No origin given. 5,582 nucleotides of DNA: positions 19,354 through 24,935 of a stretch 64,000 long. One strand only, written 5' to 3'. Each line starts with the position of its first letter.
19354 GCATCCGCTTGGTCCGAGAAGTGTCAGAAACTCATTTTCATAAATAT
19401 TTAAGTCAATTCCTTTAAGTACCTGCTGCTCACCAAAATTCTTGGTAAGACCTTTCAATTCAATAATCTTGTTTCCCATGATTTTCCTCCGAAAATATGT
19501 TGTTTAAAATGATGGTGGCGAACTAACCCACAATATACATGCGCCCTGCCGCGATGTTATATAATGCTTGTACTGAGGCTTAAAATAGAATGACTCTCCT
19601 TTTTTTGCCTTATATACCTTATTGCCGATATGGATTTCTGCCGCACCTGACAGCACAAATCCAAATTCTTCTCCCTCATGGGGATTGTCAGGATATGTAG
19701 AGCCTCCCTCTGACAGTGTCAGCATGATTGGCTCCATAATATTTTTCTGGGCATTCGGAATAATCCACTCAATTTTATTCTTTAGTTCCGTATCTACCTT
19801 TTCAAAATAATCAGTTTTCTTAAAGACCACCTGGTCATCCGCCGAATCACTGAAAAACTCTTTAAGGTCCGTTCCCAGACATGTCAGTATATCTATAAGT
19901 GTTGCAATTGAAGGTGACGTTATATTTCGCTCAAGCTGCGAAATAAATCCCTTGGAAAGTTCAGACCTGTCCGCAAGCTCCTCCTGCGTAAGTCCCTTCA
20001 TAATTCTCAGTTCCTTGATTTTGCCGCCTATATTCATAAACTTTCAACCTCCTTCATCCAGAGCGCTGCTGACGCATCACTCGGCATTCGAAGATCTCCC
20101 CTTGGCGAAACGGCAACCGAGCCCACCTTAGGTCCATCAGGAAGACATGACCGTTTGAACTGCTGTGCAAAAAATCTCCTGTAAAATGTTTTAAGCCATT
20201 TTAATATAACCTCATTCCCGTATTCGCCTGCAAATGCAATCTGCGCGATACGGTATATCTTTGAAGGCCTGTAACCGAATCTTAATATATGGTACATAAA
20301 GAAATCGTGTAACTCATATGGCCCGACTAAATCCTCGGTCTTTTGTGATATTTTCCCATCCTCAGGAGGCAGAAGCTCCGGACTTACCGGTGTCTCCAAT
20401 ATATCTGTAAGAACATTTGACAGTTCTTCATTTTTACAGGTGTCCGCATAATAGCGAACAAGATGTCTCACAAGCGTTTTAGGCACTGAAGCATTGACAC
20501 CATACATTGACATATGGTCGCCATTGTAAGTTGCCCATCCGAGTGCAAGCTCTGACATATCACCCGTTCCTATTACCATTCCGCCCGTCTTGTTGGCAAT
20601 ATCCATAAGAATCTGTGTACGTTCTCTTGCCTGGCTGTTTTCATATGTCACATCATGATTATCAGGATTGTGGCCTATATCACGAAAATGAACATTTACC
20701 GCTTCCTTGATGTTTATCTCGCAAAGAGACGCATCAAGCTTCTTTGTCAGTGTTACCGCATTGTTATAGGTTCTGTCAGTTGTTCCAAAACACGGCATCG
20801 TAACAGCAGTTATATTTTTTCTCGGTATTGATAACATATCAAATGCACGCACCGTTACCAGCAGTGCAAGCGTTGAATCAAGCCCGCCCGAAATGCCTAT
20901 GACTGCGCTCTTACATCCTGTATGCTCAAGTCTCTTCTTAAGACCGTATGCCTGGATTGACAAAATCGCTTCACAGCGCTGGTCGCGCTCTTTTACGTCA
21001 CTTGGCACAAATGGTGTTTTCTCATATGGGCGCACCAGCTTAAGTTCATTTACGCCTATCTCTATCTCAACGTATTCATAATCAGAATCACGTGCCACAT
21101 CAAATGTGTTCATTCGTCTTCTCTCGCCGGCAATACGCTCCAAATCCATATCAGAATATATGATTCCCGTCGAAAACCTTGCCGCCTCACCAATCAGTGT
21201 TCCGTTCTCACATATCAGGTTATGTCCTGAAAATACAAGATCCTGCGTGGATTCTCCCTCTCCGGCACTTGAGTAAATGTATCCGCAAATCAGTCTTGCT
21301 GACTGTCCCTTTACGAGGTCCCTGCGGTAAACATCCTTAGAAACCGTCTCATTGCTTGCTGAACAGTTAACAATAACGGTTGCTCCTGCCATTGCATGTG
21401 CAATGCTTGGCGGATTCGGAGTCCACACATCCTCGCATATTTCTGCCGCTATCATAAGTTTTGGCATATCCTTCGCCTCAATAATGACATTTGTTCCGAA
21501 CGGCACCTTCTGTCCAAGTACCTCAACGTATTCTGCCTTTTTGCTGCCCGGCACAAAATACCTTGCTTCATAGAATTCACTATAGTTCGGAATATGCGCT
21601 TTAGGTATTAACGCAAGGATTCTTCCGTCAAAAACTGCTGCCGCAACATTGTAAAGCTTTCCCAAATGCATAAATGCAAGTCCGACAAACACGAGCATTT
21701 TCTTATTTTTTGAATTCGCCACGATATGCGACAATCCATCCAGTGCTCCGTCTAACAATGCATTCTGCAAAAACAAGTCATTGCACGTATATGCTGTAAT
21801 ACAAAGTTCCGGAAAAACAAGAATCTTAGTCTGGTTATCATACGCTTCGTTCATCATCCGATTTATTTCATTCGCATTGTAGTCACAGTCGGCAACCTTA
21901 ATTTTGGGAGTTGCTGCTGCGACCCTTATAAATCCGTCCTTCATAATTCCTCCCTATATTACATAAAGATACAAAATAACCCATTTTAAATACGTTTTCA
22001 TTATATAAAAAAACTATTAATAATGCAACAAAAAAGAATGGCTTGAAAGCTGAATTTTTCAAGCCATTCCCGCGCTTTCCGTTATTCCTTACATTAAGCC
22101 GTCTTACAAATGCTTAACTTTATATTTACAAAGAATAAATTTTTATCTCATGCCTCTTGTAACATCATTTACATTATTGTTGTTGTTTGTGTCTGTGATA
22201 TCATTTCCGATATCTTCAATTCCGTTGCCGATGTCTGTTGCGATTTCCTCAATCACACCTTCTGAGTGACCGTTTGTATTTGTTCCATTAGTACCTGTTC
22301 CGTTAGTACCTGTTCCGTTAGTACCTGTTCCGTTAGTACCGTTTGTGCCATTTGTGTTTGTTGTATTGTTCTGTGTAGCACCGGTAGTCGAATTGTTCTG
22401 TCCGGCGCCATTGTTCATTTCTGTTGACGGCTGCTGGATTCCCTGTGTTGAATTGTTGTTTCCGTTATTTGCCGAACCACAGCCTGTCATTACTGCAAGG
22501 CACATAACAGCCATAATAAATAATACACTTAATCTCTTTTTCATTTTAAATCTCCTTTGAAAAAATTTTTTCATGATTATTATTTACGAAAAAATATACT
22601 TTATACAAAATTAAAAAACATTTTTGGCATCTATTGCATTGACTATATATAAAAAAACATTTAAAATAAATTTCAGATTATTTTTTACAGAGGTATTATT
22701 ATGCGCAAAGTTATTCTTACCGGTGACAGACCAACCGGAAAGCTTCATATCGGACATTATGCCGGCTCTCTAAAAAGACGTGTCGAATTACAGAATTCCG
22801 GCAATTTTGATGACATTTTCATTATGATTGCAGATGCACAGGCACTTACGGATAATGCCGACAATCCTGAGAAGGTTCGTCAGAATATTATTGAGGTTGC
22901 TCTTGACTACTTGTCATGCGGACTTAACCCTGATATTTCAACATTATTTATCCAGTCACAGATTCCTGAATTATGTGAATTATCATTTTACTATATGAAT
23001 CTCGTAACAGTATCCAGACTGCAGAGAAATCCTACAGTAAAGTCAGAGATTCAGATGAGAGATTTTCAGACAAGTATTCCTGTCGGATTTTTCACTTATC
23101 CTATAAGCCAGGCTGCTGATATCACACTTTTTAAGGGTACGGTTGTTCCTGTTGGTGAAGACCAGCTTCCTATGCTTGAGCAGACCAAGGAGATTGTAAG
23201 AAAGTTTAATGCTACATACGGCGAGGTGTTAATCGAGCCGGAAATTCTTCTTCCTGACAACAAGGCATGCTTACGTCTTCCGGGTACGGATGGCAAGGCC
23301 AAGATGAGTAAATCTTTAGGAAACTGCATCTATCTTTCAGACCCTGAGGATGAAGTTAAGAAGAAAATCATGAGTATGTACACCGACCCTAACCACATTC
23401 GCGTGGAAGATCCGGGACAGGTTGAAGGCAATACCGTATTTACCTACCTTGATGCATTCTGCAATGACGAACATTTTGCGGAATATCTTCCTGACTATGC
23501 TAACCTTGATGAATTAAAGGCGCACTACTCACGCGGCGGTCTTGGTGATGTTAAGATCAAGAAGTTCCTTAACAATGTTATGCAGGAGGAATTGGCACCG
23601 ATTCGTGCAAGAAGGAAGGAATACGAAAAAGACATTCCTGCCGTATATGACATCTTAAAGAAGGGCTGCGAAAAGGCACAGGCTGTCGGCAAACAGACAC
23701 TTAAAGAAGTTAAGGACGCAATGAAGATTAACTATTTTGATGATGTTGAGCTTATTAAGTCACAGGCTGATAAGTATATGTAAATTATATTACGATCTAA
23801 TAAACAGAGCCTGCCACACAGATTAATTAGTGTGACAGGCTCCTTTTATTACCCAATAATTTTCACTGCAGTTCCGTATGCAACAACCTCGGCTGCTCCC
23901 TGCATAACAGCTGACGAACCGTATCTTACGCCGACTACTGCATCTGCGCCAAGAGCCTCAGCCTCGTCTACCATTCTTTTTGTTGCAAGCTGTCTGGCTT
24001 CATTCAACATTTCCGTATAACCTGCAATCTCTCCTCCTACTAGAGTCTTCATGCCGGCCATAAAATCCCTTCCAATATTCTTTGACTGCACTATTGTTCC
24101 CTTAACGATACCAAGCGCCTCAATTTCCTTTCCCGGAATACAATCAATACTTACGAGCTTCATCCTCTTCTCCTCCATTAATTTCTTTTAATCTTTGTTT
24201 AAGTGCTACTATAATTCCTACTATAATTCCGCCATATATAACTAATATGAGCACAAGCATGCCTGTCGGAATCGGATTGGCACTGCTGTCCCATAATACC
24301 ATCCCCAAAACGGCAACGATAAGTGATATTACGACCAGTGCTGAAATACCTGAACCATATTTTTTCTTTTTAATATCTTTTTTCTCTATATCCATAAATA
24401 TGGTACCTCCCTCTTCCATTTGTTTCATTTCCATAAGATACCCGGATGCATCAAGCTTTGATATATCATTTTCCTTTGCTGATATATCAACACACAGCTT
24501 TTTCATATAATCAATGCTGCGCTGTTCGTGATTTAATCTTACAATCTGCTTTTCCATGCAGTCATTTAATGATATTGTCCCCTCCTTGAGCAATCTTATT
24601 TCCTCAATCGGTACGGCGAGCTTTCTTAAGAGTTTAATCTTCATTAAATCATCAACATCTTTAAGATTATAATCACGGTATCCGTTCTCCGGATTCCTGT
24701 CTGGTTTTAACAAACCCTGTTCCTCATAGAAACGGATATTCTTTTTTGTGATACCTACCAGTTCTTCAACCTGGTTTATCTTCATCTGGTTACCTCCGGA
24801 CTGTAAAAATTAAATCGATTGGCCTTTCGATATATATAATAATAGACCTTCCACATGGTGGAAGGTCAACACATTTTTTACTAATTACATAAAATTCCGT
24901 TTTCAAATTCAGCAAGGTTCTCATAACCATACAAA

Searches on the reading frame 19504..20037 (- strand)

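Call 40: search_protein_families(library=pfam, proteins=[window:19504-20037:-], max_evalue=0.01)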
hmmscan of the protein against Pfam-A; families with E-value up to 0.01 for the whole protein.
window:19504-20037:- (177 aa): 10 families
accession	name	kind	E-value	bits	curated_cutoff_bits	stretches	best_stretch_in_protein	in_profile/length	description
PF01381.28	HTH_3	-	1.3e-14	54.4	23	1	7-61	1-55/55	Helix-turn-helix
PF07883.17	Cupin_2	-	1.3e-13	50.9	27.2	1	106-171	3-69/70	Cupin domain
PF12844.13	HTH_19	-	1.2e-08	35.1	30.2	1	6-62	3-59/64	Helix-turn-helix domain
PF13560.12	HTH_31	-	2e-07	31.6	27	1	4-58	3-58/64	Helix-turn-helix domain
PF02311.25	AraC_binding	-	3.3e-06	27.3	21.1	1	113-176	14-79/135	AraC-like ligand binding domain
PF16867.11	DMSP_lyase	-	1.9e-05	24.9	27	1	113-168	106-161/162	Dimethlysulfonioproprionate lyase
PF13443.12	HTH_26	-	3.5e-05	24.4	22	1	6-66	1-62/63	Cro/C1-type HTH DNA-binding domain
PF13744.12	HTH_37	-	0.0024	18.1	27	1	7-58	23-75/80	Helix-turn-helix domain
PF04545.22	Sigma70_r4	-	0.0043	17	24.1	1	10-38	15-43/50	Sigma-70, region 4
PF25469.1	HTH_NWD1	-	0.0063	16.9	27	1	14-65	48-98/125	NWD1-like, winged helix-turn-helix domain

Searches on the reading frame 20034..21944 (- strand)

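Call 40: search_protein_families(library=pfam, proteins=[window:20034-21944:-], max_evalue=0.01)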
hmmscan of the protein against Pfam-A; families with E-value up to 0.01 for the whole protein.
window:20034-21944:- (636 aa): 2 families
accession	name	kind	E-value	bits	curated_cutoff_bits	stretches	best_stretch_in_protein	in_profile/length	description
PF02540.23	NAD_synthase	-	3.2e-31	108.7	21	1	334-547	8-199/242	NAD synthase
PF00795.27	CN_hydrolase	-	3.1e-20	73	23.2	1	7-272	1-252/256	Carbon-nitrogen hydrolase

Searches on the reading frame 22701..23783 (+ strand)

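Call 37: search_protein_families(library=pfam, proteins=[window:22701-23783:+], max_evalue=0.001)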
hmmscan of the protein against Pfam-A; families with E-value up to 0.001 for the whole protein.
window:22701-23783:+ (360 aa): 1 family
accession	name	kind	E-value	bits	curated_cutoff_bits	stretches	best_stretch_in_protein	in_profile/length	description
PF00579.31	tRNA-synt_1b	-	1.3e-55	189.2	21.1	1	5-296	8-289/292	tRNA synthetases class I (W and Y)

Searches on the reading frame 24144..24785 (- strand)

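Call 73: search_protein_families(library=pfam, proteins=[window:24144-24785:-], max_evalue=0.00001)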
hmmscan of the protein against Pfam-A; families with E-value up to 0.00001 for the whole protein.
window:24144-24785:- (213 aa): 2 families
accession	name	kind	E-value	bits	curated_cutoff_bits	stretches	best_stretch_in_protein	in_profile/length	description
PF13411.12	MerR_1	-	4.7e-17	62.3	21.6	1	1-66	1-65/69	MerR HTH family regulatory protein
PF00376.29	MerR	-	4.4e-12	46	28.2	1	2-39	1-38/38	MerR family regulatory protein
